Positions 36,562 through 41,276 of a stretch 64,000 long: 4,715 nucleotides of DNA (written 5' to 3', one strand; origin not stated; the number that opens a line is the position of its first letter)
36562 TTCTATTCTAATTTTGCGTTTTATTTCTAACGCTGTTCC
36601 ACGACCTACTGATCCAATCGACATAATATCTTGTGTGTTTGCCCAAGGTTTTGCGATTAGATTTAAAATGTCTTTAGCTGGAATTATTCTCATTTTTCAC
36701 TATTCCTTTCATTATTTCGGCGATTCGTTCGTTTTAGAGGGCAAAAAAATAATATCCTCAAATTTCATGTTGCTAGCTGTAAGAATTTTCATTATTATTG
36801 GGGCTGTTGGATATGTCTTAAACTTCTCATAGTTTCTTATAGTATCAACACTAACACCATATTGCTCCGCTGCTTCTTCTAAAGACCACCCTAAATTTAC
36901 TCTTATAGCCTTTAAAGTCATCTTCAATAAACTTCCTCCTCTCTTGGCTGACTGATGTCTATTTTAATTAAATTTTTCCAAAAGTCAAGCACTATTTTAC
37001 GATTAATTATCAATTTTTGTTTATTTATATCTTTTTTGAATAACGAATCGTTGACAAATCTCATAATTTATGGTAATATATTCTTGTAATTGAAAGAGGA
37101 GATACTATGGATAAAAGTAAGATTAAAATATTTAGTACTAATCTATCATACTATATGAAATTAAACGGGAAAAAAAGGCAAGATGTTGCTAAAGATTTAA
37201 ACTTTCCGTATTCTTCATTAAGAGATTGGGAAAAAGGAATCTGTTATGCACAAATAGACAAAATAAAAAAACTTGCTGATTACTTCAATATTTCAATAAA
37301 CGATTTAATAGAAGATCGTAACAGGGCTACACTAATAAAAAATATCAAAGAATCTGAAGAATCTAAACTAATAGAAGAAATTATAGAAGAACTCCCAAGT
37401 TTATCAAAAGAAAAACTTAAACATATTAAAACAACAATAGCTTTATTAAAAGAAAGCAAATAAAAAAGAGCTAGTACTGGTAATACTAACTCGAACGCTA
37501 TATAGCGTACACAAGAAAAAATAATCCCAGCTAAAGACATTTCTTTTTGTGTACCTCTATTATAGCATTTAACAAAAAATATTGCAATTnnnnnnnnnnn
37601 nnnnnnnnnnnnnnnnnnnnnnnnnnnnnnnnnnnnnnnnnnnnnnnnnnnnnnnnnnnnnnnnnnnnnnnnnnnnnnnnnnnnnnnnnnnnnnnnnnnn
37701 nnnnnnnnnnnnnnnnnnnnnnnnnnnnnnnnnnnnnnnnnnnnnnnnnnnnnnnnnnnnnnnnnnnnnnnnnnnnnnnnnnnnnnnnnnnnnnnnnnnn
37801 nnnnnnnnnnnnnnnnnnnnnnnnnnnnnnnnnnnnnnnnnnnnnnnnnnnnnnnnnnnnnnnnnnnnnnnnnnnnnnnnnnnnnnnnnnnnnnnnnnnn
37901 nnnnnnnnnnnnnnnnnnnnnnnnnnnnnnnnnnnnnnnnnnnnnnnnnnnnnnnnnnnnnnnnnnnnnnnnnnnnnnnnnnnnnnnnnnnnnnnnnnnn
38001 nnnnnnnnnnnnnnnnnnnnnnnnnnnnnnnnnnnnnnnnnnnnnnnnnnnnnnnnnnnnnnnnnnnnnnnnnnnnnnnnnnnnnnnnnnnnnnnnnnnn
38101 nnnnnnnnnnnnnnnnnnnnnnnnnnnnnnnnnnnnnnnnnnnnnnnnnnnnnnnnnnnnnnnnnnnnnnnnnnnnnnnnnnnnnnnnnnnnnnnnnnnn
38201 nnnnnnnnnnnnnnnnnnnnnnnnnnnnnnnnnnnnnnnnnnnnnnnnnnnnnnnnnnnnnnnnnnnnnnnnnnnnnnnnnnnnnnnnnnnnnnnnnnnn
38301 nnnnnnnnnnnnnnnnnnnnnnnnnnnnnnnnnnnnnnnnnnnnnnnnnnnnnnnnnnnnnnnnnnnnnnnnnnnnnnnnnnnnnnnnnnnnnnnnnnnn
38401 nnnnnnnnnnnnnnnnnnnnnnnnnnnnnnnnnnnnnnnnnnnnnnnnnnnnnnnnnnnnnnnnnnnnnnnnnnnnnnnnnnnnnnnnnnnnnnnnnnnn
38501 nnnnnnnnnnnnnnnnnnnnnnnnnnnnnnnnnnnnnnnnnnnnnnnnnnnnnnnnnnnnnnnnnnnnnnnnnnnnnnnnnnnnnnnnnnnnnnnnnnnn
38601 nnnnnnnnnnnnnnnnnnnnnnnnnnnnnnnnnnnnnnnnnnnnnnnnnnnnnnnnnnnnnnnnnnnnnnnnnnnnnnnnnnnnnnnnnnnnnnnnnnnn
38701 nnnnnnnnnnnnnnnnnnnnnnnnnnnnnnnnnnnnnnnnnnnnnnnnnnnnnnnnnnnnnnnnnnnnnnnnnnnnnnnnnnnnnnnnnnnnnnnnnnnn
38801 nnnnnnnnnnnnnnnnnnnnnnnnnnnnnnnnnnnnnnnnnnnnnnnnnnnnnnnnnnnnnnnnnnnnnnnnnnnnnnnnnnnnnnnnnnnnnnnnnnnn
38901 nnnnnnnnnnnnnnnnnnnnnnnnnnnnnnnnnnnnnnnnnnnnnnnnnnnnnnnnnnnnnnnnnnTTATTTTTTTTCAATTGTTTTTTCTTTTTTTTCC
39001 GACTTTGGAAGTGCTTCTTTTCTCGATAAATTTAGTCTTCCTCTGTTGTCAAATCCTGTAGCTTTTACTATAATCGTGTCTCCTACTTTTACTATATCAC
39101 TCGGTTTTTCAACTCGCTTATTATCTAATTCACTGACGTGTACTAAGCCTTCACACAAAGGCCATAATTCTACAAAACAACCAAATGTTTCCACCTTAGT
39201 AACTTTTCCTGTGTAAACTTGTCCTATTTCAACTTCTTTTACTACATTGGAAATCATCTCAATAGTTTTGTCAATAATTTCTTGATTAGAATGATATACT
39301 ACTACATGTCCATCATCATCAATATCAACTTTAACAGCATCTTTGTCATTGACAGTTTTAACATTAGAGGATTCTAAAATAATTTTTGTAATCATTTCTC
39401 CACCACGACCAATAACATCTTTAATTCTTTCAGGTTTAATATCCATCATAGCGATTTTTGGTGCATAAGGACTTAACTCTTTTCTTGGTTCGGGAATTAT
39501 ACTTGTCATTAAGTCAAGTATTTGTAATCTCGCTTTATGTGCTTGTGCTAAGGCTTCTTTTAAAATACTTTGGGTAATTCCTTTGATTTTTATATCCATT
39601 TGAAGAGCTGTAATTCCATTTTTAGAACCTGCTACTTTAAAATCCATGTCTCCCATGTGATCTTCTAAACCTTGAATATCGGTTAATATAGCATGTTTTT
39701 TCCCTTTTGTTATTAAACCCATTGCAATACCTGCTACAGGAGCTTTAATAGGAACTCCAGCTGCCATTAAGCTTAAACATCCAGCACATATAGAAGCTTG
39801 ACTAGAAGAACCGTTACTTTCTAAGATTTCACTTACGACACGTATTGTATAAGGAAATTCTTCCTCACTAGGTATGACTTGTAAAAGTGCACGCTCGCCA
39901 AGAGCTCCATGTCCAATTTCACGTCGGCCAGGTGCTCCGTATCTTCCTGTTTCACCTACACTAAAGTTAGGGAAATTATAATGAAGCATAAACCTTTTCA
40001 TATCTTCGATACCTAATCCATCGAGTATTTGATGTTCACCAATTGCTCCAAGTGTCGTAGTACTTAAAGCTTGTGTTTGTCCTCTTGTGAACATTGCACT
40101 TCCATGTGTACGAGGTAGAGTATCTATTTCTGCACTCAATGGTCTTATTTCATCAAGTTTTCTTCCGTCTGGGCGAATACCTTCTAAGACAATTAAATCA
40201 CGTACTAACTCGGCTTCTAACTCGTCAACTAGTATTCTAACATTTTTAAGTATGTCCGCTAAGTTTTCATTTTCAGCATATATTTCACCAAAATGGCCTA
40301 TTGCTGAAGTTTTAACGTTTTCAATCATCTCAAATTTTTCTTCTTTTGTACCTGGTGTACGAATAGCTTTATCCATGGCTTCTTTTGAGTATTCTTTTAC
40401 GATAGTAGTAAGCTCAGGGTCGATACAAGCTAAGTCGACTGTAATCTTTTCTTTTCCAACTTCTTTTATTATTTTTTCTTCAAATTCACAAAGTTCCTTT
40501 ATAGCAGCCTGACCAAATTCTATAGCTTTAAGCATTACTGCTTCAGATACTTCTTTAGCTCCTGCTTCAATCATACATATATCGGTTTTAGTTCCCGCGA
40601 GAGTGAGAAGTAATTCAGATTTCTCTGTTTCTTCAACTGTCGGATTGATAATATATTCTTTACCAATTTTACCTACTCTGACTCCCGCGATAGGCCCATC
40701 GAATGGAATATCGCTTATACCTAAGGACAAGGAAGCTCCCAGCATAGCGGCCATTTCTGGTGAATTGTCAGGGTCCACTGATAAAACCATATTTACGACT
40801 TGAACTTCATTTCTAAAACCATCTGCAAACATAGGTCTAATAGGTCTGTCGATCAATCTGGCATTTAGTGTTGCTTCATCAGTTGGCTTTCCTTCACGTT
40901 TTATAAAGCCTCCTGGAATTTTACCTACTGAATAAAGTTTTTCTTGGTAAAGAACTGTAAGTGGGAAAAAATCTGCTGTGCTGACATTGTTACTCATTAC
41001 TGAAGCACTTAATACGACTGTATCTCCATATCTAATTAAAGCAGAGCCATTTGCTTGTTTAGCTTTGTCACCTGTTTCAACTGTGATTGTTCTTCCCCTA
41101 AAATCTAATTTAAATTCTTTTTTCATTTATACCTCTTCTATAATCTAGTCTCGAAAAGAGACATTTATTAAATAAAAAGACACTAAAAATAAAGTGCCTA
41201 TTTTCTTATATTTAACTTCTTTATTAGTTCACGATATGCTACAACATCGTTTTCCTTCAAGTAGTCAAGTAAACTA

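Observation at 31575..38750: Compact integrative island that looks like a packaging-less phage satellite (PICI-like)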

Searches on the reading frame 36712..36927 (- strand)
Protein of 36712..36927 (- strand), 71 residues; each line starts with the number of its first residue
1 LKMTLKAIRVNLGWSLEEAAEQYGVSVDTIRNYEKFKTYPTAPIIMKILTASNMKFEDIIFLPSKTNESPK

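Call 5: search_protein_families(library=pfam, proteins=[window:36712-36927:-], max_evalue=0.01)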
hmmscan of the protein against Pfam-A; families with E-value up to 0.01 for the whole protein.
window:36712-36927:- (71 aa): 11 families
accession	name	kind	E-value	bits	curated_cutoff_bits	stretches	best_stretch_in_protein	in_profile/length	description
PF01381.28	HTH_3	-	3.4e-09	37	23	1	5-51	1-47/55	Helix-turn-helix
PF13560.12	HTH_31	-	1.7e-05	25.5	27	1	4-49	5-51/64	Helix-turn-helix domain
PF00376.29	MerR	-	4.9e-05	23.5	28.2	1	18-35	4-21/38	MerR family regulatory protein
PF12844.13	HTH_19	-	9.9e-05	22.6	30.2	1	5-49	4-48/64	Helix-turn-helix domain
PF13384.12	HTH_23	-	0.0026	18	24.6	1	12-32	15-36/50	Homeodomain-like domain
PF13443.12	HTH_26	-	0.003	18.2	22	1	13-60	10-58/63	Cro/C1-type HTH DNA-binding domain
PF04545.22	Sigma70_r4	-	0.0044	17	24.1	1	13-35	20-42/50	Sigma-70, region 4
PF13551.12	HTH_29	-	0.0055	17.2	28.1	1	9-33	6-32/64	Winged helix-turn helix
PF13413.12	HTH_25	-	0.0057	16.9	24.6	1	4-34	1-31/62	Helix-turn-helix domain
PF08220.18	HTH_DeoR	-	0.0057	16.8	21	1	15-32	16-33/57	DeoR-like helix-turn-helix domain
PF13411.12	MerR_1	-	0.0084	16.6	21.6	0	15-35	2-22/69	MerR HTH family regulatory protein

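Call 81: search_protein_families(library=phrogs, proteins=[window:36712-36927:-], max_evalue=0.001)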
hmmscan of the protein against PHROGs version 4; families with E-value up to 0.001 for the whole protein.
window:36712-36927:- (71 aa): 7 families
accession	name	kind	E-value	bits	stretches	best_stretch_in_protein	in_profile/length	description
phrog_3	-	transcription regulation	1.4e-09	39.3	1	1-68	89-154/430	transcriptional repressor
phrog_6962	-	unknown function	3.5e-08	34.6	1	4-54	5-55/73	-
phrog_2104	-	unknown function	9.6e-07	30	1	4-50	43-89/103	-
phrog_3037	-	transcription regulation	2.4e-06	28.5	1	11-56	26-71/189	transcriptional repressor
phrog_8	-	transcription regulation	7.9e-06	26.5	1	7-56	165-212/346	transcriptional regulator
phrog_2439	-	transcription regulation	7e-05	22.9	1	5-57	12-64/367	transcriptional regulator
phrog_2328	-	transcription regulation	0.00076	20.3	1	5-58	20-73/128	transcriptional repressor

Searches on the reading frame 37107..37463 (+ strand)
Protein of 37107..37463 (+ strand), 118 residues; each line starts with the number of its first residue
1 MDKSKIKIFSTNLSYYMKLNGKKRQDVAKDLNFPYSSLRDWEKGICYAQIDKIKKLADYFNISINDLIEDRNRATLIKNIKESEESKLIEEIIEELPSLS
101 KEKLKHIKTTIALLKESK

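Call 5: search_protein_families(library=pfam, proteins=[window:37107-37463:+], max_evalue=0.01)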
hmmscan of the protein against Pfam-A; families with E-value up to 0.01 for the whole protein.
window:37107-37463:+ (118 aa): 3 families
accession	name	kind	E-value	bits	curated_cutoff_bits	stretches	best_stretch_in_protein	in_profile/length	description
PF13443.12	HTH_26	-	5.8e-07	30.1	22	1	12-69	1-59/63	Cro/C1-type HTH DNA-binding domain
PF01381.28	HTH_3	-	1.1e-06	29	23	1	15-67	3-55/55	Helix-turn-helix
PF12844.13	HTH_19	-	0.0078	16.5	30.2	0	20-68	11-59/64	Helix-turn-helix domain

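Call 81: search_protein_families(library=phrogs, proteins=[window:37107-37463:+], max_evalue=0.001)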
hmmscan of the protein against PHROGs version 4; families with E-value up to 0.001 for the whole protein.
window:37107-37463:+ (118 aa): 9 families
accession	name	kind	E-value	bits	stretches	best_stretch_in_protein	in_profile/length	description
phrog_2967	-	transcription regulation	6.5e-16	59.6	1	2-84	4-78/225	transcriptional regulator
phrog_8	-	transcription regulation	1.4e-11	45.4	1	2-93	70-150/346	transcriptional regulator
phrog_4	-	transcription regulation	4.7e-09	36.7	1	5-75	133-199/400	transcriptional repressor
phrog_3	-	transcription regulation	2e-08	35.5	1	5-94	85-179/430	transcriptional repressor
phrog_18248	-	transcription regulation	7.5e-08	32.8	1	27-92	21-84/264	transcriptional regulator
phrog_1994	-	DNA, RNA and nucleotide metabolism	9.7e-06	26.6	1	18-86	9-80/170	DNA binding protein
phrog_4583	-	transcription regulation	1.3e-05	26.1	1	10-73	12-75/81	transcriptional repressor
phrog_1124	-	transcription regulation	0.00021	21.9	0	48-72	142-166/177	transcriptional regulator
phrog_3037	-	transcription regulation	0.00028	21.7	1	20-104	26-119/189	transcriptional repressor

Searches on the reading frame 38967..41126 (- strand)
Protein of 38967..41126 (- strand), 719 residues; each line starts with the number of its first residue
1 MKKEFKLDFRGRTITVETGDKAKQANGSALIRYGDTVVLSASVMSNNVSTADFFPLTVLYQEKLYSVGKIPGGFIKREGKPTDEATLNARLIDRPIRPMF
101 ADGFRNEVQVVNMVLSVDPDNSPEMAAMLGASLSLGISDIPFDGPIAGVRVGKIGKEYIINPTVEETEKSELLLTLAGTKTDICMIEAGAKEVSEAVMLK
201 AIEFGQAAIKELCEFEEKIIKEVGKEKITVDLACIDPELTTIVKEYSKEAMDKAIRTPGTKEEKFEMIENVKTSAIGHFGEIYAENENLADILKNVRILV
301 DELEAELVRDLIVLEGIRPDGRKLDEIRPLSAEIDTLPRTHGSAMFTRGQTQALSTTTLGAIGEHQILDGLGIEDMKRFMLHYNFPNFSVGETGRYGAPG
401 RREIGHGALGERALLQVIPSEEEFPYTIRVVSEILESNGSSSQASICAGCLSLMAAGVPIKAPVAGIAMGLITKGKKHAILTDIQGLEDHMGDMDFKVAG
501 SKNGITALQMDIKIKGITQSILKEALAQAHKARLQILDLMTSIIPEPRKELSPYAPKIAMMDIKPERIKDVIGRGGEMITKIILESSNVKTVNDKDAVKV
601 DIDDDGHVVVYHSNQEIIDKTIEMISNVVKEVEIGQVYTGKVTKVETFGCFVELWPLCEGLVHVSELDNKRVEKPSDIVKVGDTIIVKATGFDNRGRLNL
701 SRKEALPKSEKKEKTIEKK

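Call 12: find_encoding_contigs(protein=window:38967-41126:-, flank=10000, max_places=10)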
Protein window:38967-41126:- (719 aa): 2 contigs read that carry it; 2 places shown.
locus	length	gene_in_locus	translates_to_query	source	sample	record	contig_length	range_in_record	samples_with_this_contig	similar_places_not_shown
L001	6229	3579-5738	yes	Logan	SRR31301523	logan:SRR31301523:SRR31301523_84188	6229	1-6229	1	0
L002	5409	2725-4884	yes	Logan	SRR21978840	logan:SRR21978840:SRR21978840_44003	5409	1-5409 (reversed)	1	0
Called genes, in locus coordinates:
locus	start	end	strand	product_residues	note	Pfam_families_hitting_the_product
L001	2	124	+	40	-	?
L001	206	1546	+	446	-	PF02706:Wzz, PF01656:CbiA, PF10609:ParA, PF13614:AAA_31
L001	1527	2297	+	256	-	PF19567:CpsB_CapC, PF02811:PHP (faint)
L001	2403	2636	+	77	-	-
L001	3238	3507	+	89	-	PF00312:Ribosomal_S15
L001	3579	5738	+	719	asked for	PF01138:RNase_PH, PF03725:RNase_PH_C, PF03726:PNPase (weak), PF01138:RNase_PH, PF03725:RNase_PH_C (weak), PF00575:S1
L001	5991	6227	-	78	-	?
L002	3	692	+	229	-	?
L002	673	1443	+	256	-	PF19567:CpsB_CapC, PF02811:PHP (faint)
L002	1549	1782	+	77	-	-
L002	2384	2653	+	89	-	PF00312:Ribosomal_S15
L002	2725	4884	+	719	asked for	PF01138:RNase_PH, PF03725:RNase_PH_C, PF03726:PNPase (weak), PF01138:RNase_PH, PF03725:RNase_PH_C (weak), PF00575:S1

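Call 19: list_cluster_members(proteins=[window:38967-41126:-, window:37590-38714:+, P0001, window:36102-36449:-, window:32071-32475:+, window:31595-31894:-, window:12002-15811:+, window:4911-7802:-])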
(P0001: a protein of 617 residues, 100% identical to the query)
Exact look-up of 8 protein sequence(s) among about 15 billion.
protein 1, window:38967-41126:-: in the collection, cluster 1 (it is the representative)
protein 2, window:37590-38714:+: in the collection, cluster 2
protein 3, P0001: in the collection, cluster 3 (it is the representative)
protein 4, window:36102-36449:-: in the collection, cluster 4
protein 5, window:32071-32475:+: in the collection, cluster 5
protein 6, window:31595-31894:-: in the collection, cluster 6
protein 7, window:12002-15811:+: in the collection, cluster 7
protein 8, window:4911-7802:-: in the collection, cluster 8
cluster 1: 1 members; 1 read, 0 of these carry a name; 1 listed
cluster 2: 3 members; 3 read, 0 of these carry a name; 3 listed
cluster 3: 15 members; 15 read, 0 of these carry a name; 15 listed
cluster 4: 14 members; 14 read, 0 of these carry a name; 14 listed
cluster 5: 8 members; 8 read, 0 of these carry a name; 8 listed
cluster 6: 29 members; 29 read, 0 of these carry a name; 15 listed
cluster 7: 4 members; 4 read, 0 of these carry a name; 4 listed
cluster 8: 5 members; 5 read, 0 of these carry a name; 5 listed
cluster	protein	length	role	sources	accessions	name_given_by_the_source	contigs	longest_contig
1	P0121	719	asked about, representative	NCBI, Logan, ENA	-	-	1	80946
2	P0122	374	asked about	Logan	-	-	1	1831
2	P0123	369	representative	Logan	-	-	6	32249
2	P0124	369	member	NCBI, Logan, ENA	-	-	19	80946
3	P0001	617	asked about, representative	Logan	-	-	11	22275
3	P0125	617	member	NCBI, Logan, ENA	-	-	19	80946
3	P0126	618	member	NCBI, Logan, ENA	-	-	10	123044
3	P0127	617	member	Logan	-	-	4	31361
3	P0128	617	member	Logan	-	-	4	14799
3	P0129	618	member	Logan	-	-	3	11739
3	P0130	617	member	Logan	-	-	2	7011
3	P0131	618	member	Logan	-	-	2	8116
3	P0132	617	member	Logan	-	-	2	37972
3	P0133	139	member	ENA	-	-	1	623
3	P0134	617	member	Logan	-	-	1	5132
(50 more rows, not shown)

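Call 23: find_related_loci(query=window:38967-41126:-, collection=genome_contigs, flank=10000)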
Query window:38967-41126:- (719 aa) in genome_contigs; peptide patterns used: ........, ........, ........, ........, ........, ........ (x = any residue, [..] = any of these).
599 stretches matched a pattern (row limit reached: there are more); 554 encode a relative of the query (tblastn E <= 1e-3); the best 80 are kept; 80 distinct loci.
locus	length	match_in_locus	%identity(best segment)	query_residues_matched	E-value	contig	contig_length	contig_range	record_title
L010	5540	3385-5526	83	1-714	0e+0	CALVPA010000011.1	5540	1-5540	MAG: uncultured Bacilli bacterium isolate E02__bin107 genome assembly, contig: E02__k127_6616746, whole genome shotgun s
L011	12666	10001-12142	83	1-714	0e+0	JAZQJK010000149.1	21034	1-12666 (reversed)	MAG: Bacilli bacterium isolate T1900044620_TS20190086.MAGScoT_cleanbin_000065 SGB_877_k141_424005, whole genome shotgun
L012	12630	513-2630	84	1-706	0e+0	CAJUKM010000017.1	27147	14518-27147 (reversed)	MAG TPA_asm: uncultured Bacilli bacterium isolate MGBC155283 genome assembly, contig: MGBC155283.17, whole genome shotgu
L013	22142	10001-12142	82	1-714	0e+0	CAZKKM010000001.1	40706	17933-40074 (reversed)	MAG TPA_asm: uncultured Muribaculaceae bacterium isolate SRP287540_co1_443 genome assembly, contig: NODE_926_length_4070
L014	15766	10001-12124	83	1-708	0e+0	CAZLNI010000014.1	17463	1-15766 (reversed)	MAG TPA_asm: uncultured Muribaculaceae bacterium isolate SRP287540_co2_381 genome assembly, contig: NODE_3531_length_174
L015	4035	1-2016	83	35-706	0e+0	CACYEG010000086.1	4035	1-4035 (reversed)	MAG: uncultured Erysipelotrichaceae bacterium isolate RUG11867 genome assembly, contig: RUG11867_asm_86, whole genome sh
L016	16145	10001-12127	76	1-709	0e+0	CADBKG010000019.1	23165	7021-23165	MAG: uncultured Erysipelotrichaceae bacterium isolate RUG14047 genome assembly, contig: RUG14047_asm_19, whole genome sh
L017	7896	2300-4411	77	2-706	0e+0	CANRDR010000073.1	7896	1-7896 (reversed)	MAG: uncultured Bacilli bacterium isolate Lapin-025__bin65 genome assembly, contig: Lapin-025__NODE_7027_length_7896_cov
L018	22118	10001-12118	76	2-708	0e+0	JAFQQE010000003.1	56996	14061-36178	MAG: Bacilli bacterium isolate RGIG2050 Goat_Colon-2__c194, whole genome shotgun sequence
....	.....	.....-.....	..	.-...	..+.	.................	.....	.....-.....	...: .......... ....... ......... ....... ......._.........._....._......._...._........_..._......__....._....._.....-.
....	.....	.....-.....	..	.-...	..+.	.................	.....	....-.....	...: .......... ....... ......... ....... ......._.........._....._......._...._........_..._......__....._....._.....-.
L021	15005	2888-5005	75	1-707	0e+0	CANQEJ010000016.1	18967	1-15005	MAG: uncultured Bacilli bacterium isolate Lapin-007__bin15 genome assembly, contig: Lapin-007__NODE_1000_length_18967_co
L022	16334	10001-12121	74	1-709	0e+0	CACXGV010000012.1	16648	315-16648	MAG: uncultured Erysipelotrichaceae bacterium isolate RUG11246 genome assembly, contig: RUG11246_asm_12, whole genome sh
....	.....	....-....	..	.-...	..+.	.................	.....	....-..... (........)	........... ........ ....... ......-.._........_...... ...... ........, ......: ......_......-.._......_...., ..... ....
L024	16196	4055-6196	74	1-715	0e+0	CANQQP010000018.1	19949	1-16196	MAG: uncultured Bacilli bacterium isolate Lapin-008__bin8 genome assembly, contig: Lapin-008__NODE_3088_length_19949_cov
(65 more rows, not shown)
